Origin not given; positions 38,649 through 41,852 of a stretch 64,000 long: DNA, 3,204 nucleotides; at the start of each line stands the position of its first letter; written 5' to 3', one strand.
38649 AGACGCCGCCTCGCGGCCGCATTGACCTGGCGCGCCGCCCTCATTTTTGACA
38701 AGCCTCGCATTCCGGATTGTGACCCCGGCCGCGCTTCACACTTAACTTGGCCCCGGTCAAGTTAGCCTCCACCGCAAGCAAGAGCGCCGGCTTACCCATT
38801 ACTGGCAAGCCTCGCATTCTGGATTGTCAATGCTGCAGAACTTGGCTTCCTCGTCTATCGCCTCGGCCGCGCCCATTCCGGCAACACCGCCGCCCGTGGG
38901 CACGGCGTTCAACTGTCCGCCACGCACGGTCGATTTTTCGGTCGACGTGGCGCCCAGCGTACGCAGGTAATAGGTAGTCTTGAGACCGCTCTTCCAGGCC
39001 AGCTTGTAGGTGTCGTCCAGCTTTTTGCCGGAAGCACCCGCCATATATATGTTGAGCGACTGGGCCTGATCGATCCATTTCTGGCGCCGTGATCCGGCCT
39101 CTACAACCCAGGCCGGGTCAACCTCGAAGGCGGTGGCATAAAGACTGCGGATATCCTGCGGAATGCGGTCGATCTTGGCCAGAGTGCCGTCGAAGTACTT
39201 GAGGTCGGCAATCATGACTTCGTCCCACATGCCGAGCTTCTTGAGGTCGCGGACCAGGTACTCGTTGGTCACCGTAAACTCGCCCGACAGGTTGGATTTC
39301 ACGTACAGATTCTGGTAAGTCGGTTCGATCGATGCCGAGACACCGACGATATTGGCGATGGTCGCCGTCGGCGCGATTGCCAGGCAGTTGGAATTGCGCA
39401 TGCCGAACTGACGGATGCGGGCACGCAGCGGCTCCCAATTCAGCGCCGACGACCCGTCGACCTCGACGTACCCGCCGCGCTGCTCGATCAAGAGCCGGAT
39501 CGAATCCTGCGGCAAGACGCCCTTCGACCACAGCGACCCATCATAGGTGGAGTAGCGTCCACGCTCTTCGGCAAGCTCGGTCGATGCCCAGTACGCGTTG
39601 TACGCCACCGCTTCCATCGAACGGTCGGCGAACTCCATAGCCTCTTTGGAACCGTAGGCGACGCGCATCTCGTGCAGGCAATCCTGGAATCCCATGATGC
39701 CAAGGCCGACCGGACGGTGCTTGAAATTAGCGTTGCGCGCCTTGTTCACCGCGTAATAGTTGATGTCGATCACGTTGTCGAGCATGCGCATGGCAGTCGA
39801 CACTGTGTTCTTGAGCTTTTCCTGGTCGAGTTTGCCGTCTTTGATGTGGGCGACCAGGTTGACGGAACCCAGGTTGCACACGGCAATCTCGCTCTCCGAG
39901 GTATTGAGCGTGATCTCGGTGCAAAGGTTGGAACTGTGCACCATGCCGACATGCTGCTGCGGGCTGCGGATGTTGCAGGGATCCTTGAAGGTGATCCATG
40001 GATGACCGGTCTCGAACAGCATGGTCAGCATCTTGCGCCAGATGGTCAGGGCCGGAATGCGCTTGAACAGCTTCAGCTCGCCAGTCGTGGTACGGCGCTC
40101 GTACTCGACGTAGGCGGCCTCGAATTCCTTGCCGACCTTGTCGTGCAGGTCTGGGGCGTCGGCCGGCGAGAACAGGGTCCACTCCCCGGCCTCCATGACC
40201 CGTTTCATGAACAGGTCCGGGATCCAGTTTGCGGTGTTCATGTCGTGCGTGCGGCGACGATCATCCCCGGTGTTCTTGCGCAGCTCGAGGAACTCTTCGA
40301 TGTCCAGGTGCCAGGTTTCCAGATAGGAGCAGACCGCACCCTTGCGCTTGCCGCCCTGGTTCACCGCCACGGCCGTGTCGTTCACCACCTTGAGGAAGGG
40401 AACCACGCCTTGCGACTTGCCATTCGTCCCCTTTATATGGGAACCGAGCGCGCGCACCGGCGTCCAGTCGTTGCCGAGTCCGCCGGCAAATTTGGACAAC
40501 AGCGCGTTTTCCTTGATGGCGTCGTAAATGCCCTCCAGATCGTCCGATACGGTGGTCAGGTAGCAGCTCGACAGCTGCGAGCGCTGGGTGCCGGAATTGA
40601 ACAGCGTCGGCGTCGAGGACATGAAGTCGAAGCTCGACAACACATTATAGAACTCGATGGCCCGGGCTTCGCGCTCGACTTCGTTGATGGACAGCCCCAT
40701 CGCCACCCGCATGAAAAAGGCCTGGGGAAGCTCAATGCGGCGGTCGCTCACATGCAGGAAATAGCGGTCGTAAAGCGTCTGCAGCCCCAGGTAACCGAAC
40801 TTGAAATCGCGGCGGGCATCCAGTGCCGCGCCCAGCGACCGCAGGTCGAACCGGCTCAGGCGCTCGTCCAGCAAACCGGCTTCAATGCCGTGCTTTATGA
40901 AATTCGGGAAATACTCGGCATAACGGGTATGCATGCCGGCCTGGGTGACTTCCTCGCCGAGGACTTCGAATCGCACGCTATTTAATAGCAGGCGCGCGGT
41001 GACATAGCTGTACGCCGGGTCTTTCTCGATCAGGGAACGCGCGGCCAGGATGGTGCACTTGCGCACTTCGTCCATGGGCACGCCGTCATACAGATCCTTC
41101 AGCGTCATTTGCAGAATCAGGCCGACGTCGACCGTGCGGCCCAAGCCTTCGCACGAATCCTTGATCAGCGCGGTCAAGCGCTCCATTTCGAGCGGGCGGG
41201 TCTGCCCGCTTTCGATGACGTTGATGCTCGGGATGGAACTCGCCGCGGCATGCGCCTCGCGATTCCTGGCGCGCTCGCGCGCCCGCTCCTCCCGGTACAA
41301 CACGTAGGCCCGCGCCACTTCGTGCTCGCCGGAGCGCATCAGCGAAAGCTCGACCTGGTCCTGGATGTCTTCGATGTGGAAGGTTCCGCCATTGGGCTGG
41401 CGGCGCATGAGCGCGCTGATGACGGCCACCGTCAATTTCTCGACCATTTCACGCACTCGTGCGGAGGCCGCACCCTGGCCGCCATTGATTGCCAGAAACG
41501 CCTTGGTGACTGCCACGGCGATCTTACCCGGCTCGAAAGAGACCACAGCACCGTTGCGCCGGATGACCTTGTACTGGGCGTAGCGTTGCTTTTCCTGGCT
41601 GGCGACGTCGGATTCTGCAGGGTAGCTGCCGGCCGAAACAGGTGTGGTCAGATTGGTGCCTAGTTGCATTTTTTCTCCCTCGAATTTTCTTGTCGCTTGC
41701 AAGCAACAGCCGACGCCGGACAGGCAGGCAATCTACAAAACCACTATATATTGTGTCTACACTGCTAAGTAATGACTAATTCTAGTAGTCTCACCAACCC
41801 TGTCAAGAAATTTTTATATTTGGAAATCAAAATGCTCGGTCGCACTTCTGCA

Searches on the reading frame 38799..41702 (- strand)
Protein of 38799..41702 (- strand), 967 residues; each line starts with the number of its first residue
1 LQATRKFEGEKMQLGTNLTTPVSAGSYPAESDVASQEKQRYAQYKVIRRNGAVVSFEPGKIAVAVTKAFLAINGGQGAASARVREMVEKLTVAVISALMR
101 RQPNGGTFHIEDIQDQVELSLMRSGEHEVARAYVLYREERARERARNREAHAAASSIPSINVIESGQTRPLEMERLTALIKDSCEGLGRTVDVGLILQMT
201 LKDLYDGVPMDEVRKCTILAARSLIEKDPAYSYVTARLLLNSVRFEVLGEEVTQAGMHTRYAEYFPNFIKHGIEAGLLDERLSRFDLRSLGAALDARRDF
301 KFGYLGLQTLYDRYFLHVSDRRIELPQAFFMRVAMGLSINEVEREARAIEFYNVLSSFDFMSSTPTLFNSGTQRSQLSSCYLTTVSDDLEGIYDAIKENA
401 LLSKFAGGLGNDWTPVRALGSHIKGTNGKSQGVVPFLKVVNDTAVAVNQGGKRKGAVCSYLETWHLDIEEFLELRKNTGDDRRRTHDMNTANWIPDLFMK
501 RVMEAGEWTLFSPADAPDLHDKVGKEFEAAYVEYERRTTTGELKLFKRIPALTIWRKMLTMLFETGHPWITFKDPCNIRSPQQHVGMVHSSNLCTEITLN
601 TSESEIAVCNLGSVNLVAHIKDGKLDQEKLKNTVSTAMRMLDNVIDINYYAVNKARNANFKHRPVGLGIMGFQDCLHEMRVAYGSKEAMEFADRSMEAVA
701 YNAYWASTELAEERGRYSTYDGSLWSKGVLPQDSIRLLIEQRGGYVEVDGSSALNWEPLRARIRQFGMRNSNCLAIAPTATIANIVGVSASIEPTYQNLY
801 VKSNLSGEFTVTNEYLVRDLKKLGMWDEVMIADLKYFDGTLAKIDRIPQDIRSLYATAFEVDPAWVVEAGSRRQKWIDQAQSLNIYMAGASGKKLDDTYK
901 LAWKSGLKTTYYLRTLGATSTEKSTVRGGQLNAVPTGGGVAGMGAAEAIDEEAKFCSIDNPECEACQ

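Call 68: search_protein_families(library=pfam, max_evalue=0.00001, proteins=[window:38799-41702:-])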
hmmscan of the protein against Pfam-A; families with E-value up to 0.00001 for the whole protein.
window:38799-41702:- (967 aa): 3 families
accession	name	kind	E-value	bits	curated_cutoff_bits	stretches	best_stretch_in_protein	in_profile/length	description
PF02867.20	Ribonuc_red_lgC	-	1.3e-188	628.4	23.9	1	378-913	1-523/523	Ribonucleotide reductase, barrel domain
PF00317.26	Ribonuc_red_lgN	-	3e-24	85.3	28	1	301-374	2-76/77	Ribonucleotide reductase, all-alpha domain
PF03477.21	ATP-cone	-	2.2e-22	79.8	25.8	1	45-141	2-87/88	ATP cone domain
